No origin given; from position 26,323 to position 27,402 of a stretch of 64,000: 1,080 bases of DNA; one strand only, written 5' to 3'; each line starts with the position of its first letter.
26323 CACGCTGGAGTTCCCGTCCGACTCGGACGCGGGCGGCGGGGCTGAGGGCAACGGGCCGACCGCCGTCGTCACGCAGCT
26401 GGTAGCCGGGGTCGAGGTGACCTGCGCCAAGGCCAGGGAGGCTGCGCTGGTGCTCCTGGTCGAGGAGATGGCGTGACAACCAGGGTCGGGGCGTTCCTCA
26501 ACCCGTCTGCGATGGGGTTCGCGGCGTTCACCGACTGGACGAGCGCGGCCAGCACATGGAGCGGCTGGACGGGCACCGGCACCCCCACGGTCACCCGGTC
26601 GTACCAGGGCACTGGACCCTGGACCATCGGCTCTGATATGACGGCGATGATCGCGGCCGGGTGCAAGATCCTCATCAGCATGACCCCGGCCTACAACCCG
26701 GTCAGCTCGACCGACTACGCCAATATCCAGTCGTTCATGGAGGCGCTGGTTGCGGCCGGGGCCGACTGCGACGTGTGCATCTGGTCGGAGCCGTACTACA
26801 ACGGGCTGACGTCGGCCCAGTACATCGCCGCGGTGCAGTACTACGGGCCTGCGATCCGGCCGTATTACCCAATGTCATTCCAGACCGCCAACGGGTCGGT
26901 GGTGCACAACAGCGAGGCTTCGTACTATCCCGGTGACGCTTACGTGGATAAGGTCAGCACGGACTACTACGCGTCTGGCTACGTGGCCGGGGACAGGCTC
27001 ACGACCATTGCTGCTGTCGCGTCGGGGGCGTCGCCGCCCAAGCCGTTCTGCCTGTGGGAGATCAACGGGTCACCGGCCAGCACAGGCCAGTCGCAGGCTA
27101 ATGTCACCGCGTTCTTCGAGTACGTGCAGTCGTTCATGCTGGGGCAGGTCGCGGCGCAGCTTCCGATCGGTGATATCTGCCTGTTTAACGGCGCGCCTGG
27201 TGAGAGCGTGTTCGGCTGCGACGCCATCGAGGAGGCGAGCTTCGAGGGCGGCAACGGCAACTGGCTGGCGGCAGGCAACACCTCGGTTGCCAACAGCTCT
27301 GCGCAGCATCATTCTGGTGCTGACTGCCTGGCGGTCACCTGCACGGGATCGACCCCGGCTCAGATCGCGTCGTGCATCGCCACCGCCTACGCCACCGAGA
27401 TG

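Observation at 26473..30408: Glycanase-like enzyme, CBM and LamG-like domain mounted on the same repeat stalk: candidate depolymerase fibre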

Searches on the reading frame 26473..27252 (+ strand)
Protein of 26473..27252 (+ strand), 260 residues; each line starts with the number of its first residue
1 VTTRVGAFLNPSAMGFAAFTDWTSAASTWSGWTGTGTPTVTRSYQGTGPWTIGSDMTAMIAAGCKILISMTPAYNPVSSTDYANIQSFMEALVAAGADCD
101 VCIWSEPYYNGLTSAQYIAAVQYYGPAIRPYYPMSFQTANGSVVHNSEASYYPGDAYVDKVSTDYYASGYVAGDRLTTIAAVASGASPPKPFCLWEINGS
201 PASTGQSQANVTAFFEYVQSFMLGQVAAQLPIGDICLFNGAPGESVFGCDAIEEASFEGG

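Call 6: search_protein_families(library=pfam, proteins=[window:26473-27252:+], max_evalue=10)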
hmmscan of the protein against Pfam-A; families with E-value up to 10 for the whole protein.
window:26473-27252:+ (260 aa): 1 family
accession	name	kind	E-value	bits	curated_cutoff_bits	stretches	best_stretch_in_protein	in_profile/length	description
PF02156.21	Glyco_hydro_26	-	0.054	13.3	20.2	1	147-172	211-237/311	Glycosyl hydrolase family 26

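Call 7: search_solved_structures(query=window:26473-27252:+, max_evalue=10, show_alignments=3)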
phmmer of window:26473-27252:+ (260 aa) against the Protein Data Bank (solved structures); distinct sequences matched with E-value up to 10: 9.
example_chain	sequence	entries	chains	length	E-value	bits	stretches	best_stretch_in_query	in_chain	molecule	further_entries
12nx_A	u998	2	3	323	0.011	18.4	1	147-199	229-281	Glycoside hydrolase family 26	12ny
6d2x_A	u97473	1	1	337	0.02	17.6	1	137-194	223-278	Aryl-phospho-beta-D-glucosidase BglC, GH1 family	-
6d2w_A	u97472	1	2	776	0.055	16.1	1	137-175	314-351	Aryl-phospho-beta-D-glucosidase BglC, GH1 family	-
12nq_A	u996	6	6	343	0.25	14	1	136-240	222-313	Glycoside hydrolase family 26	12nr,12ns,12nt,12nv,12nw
12nu_A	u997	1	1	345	0.25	14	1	136-240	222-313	Glycoside hydrolase family 26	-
7fik_H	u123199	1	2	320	0.86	12.2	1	42-106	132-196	Protein SEC13 homolog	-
8prs_A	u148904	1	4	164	0.87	12.2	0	113-167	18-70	nvBagel4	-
8pra_A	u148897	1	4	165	0.88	12.2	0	112-167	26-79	Cell surface protein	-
8prj_A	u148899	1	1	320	1.2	11.7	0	113-167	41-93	v31Bagel8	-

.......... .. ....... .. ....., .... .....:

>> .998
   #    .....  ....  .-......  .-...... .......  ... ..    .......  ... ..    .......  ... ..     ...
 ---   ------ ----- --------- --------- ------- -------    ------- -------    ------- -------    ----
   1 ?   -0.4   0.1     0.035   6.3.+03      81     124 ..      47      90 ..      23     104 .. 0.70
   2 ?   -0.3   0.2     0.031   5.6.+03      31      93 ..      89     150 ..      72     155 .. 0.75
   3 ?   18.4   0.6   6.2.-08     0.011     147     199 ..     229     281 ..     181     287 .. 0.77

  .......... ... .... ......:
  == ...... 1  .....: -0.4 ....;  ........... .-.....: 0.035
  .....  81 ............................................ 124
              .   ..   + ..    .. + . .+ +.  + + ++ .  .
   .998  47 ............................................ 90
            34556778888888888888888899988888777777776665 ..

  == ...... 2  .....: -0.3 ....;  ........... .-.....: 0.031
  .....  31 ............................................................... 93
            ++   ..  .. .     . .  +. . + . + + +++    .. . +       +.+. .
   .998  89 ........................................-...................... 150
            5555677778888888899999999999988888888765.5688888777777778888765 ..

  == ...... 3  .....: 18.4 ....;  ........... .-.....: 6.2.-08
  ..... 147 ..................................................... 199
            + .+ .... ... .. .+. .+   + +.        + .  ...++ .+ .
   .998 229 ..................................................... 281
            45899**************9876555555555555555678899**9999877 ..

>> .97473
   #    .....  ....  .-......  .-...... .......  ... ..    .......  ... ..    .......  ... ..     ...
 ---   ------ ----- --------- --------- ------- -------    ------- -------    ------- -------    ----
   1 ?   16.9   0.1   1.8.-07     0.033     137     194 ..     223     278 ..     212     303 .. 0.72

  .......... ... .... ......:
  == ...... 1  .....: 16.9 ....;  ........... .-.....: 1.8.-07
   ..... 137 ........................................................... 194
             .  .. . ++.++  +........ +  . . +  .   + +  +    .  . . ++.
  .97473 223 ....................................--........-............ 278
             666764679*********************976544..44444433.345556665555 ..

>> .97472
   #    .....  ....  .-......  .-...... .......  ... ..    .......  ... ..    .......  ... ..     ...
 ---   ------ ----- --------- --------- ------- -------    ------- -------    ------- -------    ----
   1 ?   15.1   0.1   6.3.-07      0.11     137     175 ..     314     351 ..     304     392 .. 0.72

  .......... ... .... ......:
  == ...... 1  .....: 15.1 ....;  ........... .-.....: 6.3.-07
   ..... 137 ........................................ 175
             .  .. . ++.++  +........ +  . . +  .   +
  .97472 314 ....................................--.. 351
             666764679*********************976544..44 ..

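Call 22: search_protein_representatives(alignment_id=A1)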
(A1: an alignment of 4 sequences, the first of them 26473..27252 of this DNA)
Query: 4 sequences, 248 profile positions. Proteins with E-value up to 0.001 (for the whole library): 323; up to 1e-10: 209; up to 1e-30: 101. The best 150 are listed.
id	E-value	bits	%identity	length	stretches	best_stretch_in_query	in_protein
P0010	2.0e-144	495.7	-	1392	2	10-233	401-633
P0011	2.2e-118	410.4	-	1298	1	14-248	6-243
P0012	3.3e-100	350.9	-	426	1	1-248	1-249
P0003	1.2e-97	342.6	-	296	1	2-248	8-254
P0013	1.5e-97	342.3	-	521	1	3-248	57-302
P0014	4.3e-96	337.5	-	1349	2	3-248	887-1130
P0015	5.1e-96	337.2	-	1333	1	2-247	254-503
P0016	7.5e-91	320.3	-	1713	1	3-235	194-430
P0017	7.9e-89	313.7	-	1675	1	2-247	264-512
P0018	2.5e-87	308.8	-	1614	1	2-245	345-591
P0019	1.4e-82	293.2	-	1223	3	13-197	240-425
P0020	6.2e-82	291.1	-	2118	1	2-247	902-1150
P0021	2.8e-80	285.6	-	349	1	2-243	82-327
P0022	4.5e-79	281.7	-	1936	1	2-245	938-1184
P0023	2.6e-77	275.9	-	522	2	3-195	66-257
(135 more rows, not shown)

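Call 28: search_solved_structures(query=A3, max_evalue=1, show_alignments=3)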
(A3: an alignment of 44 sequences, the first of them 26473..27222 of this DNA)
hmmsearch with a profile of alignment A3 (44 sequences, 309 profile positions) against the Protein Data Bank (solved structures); distinct sequences matched with E-value up to 1: 46.
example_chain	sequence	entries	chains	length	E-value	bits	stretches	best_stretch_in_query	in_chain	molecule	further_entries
2bvd_A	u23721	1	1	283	1.8e-07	34.3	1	41-233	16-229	ENDOGLUCANASE H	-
2bv9_A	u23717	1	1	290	1.8e-07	34.2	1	41-233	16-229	ENDOGLUCANASE H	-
12nx_A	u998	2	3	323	1.9e-07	34.1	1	139-230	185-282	Glycoside hydrolase family 26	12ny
2v3g_A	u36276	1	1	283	2e-07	34.1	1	41-233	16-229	ENDOGLUCANASE H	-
2vi0_A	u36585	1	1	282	2.4e-07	33.8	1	41-233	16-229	Endoglucanase H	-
6q75_A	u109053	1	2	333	2.5e-06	30.5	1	147-229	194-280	GH26A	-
2cip_A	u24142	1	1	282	2.5e-06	30.5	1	41-231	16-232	ENDOGLUCANASE H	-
2cit_A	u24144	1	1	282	3.1e-06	30.2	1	42-233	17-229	ENDOGLUCANASE H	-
6zpl_C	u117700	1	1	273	4.1e-06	29.8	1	49-232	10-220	Endoglucanase H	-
1j9y_A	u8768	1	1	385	9.3e-06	28.6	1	128-231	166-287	MANNANASE A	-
1r7o_A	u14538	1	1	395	9.8e-06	28.5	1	128-231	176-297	mannanase A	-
4yn5_A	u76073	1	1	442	1.1e-05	28.4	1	141-233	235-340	Mannan endo-1,4-beta-mannosidase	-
8xvi_R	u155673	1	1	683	1.8e-05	27.7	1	36-232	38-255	Endoglucanase H,Endothelin-1 receptor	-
7xp4_R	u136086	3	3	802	2.8e-05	27.1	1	36-232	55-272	Endoglucanase H,Taste receptor type 2 member 46,Endoglucanase H,Taste receptor type 2 memb | Endoglucanase H,Taste receptor type 2 member 46,Bitter taste recept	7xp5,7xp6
2whm_A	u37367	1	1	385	3e-05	26.9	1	128-213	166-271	ENDO-1,4-BETA MANNANASE, MAN26A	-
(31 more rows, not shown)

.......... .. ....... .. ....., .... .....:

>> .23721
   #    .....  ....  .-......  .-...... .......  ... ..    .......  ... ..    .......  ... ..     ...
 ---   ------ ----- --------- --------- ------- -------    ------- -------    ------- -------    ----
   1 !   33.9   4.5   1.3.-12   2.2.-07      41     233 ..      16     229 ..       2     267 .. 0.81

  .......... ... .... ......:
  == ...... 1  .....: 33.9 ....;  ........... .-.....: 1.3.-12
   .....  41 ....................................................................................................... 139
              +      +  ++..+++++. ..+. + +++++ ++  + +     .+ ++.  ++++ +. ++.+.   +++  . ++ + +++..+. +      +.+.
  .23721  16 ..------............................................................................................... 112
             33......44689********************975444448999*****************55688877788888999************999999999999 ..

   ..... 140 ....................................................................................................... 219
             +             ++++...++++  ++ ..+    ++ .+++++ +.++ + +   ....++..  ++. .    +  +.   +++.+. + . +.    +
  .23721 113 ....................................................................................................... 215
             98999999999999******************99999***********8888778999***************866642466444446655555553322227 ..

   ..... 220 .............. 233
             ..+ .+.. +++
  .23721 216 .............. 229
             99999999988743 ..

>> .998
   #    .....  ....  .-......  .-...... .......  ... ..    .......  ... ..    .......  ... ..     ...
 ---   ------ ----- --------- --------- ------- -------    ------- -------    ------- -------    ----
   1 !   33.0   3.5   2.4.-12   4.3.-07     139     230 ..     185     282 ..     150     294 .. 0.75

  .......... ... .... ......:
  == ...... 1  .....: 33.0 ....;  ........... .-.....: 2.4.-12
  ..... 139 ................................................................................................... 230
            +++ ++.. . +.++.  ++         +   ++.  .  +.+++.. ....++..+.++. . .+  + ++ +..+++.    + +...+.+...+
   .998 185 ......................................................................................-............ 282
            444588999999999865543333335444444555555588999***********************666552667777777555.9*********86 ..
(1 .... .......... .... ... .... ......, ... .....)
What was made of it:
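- On GH26 (CAZy) / Pfam PF02156: E106 and E196 align with the Glu of HEANG and IIAEF in 2bvd (call 28). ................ aligns with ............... of 2bvd and with 12nx (calls 7, 28).
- The family's two invariant Glu align with the Glu of H-E-A-N-G and I-I-A-E-F (call 28).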

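Call 30: search_protein_families(library=pfam, alignment_id=A3, max_evalue=0.01)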
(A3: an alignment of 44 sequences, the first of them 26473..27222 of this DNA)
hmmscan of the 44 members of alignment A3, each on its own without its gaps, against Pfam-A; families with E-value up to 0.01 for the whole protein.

A. member 1, window:26473-27222:+ (250 aa): 0 families

B. families by the number of members that match (of 44 scanned): 2 families
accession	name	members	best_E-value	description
PF02156.21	Glyco_hydro_26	6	3.6e-05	Glycosyl hydrolase family 26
PF10518.14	TAT_signal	1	0.0048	TAT (twin-arginine translocation) pathway signal sequence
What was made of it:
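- On GH26 (CAZy) / Pfam PF02156: Only 6 of 44 relatives reach E<=0.01 (call 30).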

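Call 38: predict_structure(alignment_id=A3)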
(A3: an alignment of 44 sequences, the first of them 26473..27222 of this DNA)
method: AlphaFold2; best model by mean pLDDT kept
length: 250 residues; sequences in the alignment: 44
mean_pLDDT: 92.7   pTM: 0.91
mean pLDDT of the five models: 92.7, 92.6, 92.3, 91.6, 90.9
residues with pLDDT >= 90: 198; 70-90: 34; 50-70: 15; < 50: 3
segments of 3 or more residues with pLDDT < 50: 248-250
pLDDT, mean of each block of 10 residues (from residue 1): 84 73 88 90 96 95 97 98 99 98 98 98 99 99 98 98 97 97 98 94 80 96 97 93 56
secondary structure, 60 per line:
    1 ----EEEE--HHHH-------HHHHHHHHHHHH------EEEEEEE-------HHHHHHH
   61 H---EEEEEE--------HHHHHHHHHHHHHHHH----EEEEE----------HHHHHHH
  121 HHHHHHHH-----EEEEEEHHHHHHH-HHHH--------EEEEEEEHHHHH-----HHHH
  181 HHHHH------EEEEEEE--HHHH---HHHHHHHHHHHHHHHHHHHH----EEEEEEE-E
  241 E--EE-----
elements in order: E5-8 H11-14 H22-33 E40-46 H54-61 E65-70 H79-94 E99-103 H114-128 E134-139 H140-146 H148-151 E160-166 H167-171 H177-185 E192-198 H201-204 H208-227 E232-238
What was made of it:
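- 26473..27207 (+): GH26-like (beta/alpha)8 catalytic barrel, strands beta1-beta8 (aa 1-245). E106 is the putative acid/base (W-S-E-P after beta4). E196 is the putative nucleophile (L-W-E-I-N on beta7). GH26-type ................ lies at aa 151-166. AF2 pLDDT 92.7, pTM 0.91, eight beta/alpha units (call 38).
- On GH26 (CAZy) / Pfam PF02156: AF2 pLDDT 92.7 with eight beta/alpha units (call 38). They lie just after strand 99-103 and within strand 192-198 (call 38).
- Fold: the AF2 model has pLDDT 92.7 with 8 beta/alpha units (call 38). No N-terminal anchor: beta1 of the barrel starts at residue 5 (call 38), which leaves no room for one. There is no signal peptide, because beta1 starts at residue 5 (call 38).
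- Tried and rejected: It succeeded only with the 44-sequence alignment (call 38).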

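Call 42: fold_search(model_id=the predicted structure, library=pdb)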
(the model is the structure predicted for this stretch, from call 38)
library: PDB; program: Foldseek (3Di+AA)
matches with E <= 10: 1107; with E <= 0.001: 30
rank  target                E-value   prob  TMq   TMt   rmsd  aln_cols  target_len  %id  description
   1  2ddx                  3.3e-09  1.00  0.71  0.57   4.2       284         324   15  Crystal structure of beta-1,3-xylanase from Vibrio sp. AX-4 (released 2007-02-13)
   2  6d2x                  2.5e-07  1.00  0.55  0.43   6.2       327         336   13  Crystal structure of the GH26 domain from PbGH26-GH5A endo-beta-mannanase/endo-beta-glucanase from Prevotella bryantii (released 2019-10-16)
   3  4zxo                  7.6e-07  1.00  0.51  0.39   6.2       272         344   15  The structure of a GH26 beta-mannanase from Bacteroides ovatus, BoMan26A. (released 2016-06-29)
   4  6hf2                  1.6e-06  1.00  0.56  0.45   5.3       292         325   13  The structure of BoMan26B, a GH26 beta-mannanase from Bacteroides ovatus (released 2019-04-24)
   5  7eet                  2.2e-06  1.00  0.57  0.44   7.0       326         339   16  Mannanase KMAN from Klebsiella oxytoca KUB-CW2-3 (released 2021-11-10)
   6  6hpf_A                6.1e-06  1.00  0.59  0.48   6.2       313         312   13  Structure of Inactive E165Q mutant of fungal non-CBM carrying GH26 endo-b-mannanase from Yunnania penicillata in compl (released 2019-03-06)
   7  6d2w_B                7.8e-06  1.00  0.54  0.23   6.7       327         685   13  Crystal structure of Prevotella bryantii endo-beta-mannanase/endo-beta-glucanase PbGH26A-GH5A (released 2019-10-16)
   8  3zm8_A                2.0e-05  1.00  0.52  0.31   5.7       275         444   14  Crystal structure of Podospora anserina GH26-CBM35 beta-(1,4)- mannanase (released 2013-04-17)
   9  6xxw                  2.2e-05  1.00  0.45  0.23   6.5       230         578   14  Structure of beta-D-Glucuronidase for Dictyoglomus thermophilum. (released 2020-07-15)
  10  1rh9                  2.7e-05  1.00  0.54  0.39   7.8       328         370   12  Family GH5 endo-beta-mannanase from Lycopersicon esculentum (tomato) (released 2005-04-19)
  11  6q78_A                2.8e-05  1.00  0.62  0.44   5.9       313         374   14  The structure of GH26C from Muricauda sp. MAR_2010_75 (released 2020-01-15)
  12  1qnp                  5.2e-05  1.00  0.53  0.41   7.1       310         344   12  The 3-D structure of a Trichoderma reesei b-mannanase from glycoside hydrolase family 5 (released 2000-10-19)
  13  6d2w_A                5.9e-05  1.00  0.55  0.24   6.5       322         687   14  Crystal structure of Prevotella bryantii endo-beta-mannanase/endo-beta-glucanase PbGH26A-GH5A (released 2019-10-16)
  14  5o9y                  2.0e-04  1.00  0.48  0.31   5.4       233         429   15  Crystal structure of ScGas2 in complex with compound 11 (released 2018-05-02)
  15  5oa6                  2.9e-04  1.00  0.48  0.31   5.5       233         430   15  Crystal structure of ScGas2 in complex with compound 12 (released 2018-05-02)
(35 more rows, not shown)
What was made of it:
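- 26473..27207 (+): Foldseek PDB top hits are GH26: 2ddx at TM 0.71, E=3e-9 (call 42).
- On GH26 (CAZy) / Pfam PF02156: Foldseek ranks 1-8 are GH26 structures (call 42).
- Closest known: Glycoside hydrolase family 26. Same: Domain size is ~265 aa (calls 28, 38, 42).
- Foldseek PDB ranks GH26 enzymes first, with 2ddx at TM 0.71 and E=3e-9, then other clan GH-A families (call 42).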

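Call 44: search_protein_families(library=pfam, proteins=[P0010, P0014, P0016, P0020], max_evalue=0.1)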
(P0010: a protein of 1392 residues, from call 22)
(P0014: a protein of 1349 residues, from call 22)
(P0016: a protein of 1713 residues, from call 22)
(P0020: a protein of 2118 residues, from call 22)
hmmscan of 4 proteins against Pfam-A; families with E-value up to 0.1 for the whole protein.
P0010 (1392 aa): 3 families
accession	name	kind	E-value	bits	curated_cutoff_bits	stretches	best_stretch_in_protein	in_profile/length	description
PF14594.13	Sipho_Gp37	-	0.0019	17.6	26.2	1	1321-1369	326-369/370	Siphovirus ReqiPepy6 Gp37-like protein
PF02156.21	Glyco_hydro_26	-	0.0057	16.5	20.2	0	537-564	210-238/311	Glycosyl hydrolase family 26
PF03144.31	GTP_EFTU_D2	-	0.011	16.6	30.3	1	1332-1359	4-30/73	Elongation factor Tu domain 2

P0014 (1349 aa): 1 family
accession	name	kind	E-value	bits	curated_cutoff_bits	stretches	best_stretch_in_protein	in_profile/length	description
PF02156.21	Glyco_hydro_26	-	0.016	15.1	20.2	1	1024-1048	210-234/311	Glycosyl hydrolase family 26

P0016 (1713 aa): 2 families
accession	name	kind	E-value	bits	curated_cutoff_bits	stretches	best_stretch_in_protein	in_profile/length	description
PF02018.23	CBM_4_9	-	0.0093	16.8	25.9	1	436-548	8-121/136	Carbohydrate binding domain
PF02156.21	Glyco_hydro_26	-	0.035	13.9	20.2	1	319-360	199-239/311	Glycosyl hydrolase family 26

P0020 (2118 aa): 1 family
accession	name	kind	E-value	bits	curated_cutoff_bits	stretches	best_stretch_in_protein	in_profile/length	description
PF02210.31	Laminin_G_2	-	0.086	13.7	22.9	0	1675-1773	3-99/126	Laminin G domain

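Call 50: find_encoding_contigs(protein=P0011, flank=10000, max_places=4)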
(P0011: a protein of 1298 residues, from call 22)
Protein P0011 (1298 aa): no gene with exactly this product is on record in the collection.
